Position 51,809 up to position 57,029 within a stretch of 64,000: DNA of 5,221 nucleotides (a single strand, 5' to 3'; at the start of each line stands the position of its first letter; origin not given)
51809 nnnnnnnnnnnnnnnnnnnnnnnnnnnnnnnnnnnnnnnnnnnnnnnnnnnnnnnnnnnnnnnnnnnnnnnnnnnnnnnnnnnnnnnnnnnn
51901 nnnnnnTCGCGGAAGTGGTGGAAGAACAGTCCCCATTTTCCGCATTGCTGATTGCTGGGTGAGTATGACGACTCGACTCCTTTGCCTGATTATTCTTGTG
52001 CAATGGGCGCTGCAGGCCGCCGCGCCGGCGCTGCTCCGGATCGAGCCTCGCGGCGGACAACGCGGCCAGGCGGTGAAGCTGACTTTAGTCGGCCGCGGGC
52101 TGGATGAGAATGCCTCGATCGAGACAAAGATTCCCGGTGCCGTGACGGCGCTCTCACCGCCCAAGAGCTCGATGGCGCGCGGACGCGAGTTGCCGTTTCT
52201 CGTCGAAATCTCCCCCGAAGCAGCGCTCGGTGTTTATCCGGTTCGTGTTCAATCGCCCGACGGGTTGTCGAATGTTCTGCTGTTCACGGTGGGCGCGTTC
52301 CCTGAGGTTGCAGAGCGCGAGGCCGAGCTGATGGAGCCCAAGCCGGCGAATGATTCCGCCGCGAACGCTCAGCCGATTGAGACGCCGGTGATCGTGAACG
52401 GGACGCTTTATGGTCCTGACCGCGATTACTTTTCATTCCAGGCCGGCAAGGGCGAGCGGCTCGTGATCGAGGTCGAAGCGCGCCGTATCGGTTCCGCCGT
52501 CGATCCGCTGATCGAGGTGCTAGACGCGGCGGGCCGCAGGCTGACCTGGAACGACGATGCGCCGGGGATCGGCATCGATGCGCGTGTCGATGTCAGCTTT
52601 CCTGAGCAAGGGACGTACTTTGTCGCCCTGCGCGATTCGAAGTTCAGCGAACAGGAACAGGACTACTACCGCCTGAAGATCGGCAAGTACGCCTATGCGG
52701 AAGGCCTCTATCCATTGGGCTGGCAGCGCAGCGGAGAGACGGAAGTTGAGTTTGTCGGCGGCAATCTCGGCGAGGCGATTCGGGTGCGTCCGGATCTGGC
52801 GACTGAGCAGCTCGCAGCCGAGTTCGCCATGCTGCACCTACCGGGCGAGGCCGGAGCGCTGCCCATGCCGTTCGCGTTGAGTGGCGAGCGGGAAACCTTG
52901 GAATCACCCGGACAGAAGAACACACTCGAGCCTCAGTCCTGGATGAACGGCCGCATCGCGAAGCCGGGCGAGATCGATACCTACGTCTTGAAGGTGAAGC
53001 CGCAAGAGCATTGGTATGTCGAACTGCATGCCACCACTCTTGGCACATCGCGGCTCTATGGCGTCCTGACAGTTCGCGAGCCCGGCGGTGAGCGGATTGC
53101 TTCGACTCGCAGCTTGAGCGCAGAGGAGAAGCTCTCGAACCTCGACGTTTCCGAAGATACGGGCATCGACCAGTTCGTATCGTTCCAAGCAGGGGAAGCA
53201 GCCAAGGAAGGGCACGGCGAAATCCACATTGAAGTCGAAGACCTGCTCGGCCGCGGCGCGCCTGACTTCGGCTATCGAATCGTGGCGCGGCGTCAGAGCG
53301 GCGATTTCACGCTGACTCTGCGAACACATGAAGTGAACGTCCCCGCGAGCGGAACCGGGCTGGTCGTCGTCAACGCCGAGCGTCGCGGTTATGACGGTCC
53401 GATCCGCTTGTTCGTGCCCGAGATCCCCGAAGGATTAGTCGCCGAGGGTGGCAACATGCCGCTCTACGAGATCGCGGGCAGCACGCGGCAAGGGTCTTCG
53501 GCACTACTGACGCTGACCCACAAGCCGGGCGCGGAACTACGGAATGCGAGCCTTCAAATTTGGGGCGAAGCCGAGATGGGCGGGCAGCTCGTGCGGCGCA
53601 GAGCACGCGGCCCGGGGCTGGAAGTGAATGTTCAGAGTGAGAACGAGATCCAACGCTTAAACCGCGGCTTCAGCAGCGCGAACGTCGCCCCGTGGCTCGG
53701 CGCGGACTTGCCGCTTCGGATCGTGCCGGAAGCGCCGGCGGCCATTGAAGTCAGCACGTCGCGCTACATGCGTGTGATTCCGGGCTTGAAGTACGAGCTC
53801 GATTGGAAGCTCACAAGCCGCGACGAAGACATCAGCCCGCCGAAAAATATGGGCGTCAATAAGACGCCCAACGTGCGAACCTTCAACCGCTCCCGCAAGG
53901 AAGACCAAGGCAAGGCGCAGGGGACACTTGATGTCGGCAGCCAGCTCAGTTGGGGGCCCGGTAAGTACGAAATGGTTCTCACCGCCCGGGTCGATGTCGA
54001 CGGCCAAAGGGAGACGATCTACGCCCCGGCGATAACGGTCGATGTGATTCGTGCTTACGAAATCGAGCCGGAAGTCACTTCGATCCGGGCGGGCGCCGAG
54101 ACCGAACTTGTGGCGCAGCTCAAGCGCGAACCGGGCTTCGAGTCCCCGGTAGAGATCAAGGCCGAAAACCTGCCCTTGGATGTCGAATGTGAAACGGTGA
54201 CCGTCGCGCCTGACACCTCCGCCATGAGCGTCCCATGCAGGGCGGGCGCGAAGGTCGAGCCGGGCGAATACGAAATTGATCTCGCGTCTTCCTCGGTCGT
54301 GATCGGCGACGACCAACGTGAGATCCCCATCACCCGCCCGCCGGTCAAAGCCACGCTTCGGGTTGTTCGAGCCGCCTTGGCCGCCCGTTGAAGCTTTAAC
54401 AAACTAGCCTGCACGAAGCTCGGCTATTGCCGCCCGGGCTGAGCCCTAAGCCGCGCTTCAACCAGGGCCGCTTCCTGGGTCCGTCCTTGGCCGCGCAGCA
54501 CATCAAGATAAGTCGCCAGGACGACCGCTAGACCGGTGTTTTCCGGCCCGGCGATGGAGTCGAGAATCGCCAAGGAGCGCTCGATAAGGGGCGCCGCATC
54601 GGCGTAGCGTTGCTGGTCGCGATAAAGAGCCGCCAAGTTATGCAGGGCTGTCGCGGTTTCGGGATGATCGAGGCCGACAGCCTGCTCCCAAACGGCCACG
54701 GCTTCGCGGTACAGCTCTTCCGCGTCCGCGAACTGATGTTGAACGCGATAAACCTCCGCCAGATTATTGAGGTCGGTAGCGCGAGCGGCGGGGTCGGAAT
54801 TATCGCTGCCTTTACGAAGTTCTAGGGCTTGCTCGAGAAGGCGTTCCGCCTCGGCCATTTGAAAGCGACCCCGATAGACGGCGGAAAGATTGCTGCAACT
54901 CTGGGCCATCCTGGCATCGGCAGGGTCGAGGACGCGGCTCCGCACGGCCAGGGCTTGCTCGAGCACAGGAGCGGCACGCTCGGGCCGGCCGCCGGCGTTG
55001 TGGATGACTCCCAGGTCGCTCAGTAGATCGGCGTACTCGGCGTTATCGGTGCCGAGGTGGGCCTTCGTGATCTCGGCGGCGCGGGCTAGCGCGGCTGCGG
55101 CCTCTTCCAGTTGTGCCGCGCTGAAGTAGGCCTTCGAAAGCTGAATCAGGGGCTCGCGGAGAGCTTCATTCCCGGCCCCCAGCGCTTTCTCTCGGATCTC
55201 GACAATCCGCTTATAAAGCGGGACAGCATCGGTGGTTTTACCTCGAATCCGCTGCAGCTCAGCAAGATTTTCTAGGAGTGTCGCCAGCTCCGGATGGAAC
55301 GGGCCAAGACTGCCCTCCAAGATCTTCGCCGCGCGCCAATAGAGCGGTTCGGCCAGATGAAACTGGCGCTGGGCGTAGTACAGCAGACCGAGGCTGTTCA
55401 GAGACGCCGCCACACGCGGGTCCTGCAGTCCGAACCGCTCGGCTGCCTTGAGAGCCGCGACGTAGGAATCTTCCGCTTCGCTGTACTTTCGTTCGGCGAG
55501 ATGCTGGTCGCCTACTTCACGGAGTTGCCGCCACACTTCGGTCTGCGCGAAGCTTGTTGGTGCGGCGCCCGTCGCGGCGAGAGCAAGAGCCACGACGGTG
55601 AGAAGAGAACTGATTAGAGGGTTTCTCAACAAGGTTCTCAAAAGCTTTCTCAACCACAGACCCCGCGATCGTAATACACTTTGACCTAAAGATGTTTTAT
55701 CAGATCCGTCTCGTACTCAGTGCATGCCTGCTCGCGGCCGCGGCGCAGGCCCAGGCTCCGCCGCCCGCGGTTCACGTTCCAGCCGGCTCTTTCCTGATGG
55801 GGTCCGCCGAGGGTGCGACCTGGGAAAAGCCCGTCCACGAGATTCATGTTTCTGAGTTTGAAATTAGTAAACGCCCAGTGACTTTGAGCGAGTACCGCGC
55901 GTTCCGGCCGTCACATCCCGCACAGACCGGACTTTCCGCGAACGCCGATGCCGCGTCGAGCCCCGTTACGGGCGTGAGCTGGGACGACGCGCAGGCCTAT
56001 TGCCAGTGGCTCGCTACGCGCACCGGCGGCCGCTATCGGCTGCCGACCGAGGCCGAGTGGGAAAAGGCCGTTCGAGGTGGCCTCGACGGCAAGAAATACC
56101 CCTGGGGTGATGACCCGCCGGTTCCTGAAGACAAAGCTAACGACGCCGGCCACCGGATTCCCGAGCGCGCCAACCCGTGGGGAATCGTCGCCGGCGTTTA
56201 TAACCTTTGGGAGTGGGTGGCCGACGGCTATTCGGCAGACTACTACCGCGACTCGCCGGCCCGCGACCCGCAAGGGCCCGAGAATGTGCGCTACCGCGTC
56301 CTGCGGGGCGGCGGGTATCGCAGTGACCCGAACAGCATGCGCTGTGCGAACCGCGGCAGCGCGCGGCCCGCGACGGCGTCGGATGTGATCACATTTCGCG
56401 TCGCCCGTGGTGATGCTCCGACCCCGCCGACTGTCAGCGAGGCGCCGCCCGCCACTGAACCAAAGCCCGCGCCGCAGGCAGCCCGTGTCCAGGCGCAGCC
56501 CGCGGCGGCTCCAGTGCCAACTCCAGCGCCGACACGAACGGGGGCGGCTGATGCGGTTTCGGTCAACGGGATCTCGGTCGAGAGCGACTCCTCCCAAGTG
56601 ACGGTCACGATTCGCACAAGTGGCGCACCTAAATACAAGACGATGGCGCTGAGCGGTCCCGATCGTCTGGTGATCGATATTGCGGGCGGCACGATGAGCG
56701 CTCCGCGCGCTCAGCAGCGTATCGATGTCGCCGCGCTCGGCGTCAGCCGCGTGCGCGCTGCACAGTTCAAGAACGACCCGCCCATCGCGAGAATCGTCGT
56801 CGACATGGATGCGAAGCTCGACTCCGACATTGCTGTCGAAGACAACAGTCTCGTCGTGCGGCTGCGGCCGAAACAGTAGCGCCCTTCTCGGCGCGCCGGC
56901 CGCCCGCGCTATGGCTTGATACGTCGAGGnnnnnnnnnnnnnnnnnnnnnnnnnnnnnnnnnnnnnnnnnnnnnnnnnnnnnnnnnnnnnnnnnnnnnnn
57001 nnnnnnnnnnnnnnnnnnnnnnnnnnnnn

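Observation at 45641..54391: Four-gene secreted cluster: PSCyt1-WD40, PPC-paralog, DUF1549/DUF1553, PPC-paralog, with no DUF1501 partner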

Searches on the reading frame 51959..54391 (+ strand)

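Call 5: search_protein_families(library=pfam, proteins=[window:51959-54391:+], max_evalue=0.01)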
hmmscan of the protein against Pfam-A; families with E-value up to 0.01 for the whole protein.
window:51959-54391:+ (810 aa): 1 family
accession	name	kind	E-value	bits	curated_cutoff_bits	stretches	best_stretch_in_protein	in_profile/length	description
PF04151.21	PPC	-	0.00012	23.4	25.9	1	154-225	1-69/70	Bacterial pre-peptidase C-terminal domain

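Call 6: search_protein_families(library=ncbifam, proteins=[window:51959-54391:+], max_evalue=0.01)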
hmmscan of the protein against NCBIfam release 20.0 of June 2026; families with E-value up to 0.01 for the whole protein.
window:51959-54391:+ (810 aa): 0 families

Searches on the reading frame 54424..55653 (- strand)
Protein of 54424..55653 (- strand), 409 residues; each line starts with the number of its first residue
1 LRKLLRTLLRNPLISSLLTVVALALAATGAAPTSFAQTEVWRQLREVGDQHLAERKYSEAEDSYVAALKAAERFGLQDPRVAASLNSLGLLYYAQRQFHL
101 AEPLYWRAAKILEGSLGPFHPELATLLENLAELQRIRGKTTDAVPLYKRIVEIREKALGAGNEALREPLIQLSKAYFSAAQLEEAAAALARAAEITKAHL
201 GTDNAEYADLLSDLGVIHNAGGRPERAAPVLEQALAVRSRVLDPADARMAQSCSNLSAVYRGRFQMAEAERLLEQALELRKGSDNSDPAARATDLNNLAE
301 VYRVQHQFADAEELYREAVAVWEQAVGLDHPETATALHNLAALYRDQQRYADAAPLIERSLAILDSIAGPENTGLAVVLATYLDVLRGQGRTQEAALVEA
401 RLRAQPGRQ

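Call 8: search_protein_families(library=pfam, proteins=[window:54424-55653:-], max_evalue=0.001)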
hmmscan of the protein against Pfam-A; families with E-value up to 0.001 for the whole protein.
window:54424-55653:- (409 aa): 13 families
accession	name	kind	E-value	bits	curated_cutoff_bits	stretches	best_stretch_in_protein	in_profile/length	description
PF13424.12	TPR_12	-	6.4e-65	215.8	30.1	7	295-364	6-75/77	Tetratricopeptide repeat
PF13374.12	TPR_10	-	1.9e-50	168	27.5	5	295-332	5-42/42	Tetratricopeptide repeat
PF24885.1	TPR_NPHP3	-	1.3e-37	130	100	4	272-366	121-215/239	Nephrocystin-3 TPR domain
PF07719.23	TPR_2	-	1.2e-19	69.2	27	0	294-320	3-29/34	Tetratricopeptide repeat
PF13176.12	TPR_7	-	2.9e-19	67.9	27.9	1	336-363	1-28/36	Tetratricopeptide repeat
PF00515.34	TPR_1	-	1.6e-17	62.9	27.8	0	295-320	4-29/34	Tetratricopeptide repeat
PF13432.12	TPR_16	-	6.9e-11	42.8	32.7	1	298-362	3-59/65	Tetratricopeptide repeat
PF13428.12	TPR_14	-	6.5e-10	39.1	23.5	0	298-323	7-32/44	Tetratricopeptide repeat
PF13181.12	TPR_8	-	2.5e-09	37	25.7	0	250-280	1-31/34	Tetratricopeptide repeat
PF17874.7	TPR_MalT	-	2.9e-09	37.1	45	1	259-395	49-180/336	MalT-like TPR region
PF18055.7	RPN6_N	-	5.4e-06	27.2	26.5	0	307-368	8-69/117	26S proteasome regulatory subunit RPN6 N-terminal domain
PF13431.12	TPR_17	-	1.8e-05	25.1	24.4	0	334-353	13-32/34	Tetratricopeptide repeat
PF14559.12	TPR_19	-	0.00065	20.4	25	0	265-318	6-51/68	Tetratricopeptide repeat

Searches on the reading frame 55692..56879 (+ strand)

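Call 8: search_protein_families(library=pfam, proteins=[window:55692-56879:+], max_evalue=0.001)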
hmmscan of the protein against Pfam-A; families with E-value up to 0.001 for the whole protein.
window:55692-56879:+ (395 aa): 2 families
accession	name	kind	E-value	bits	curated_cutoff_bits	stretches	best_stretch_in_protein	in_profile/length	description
PF03781.23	FGE-sulfatase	-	7.3e-45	154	23.3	1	26-239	5-255/255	Sulfatase-modifying factor enzyme 1-like domain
PF11741.13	AMIN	-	2.5e-14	53.6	20.5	1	294-391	2-101/101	AMIN domain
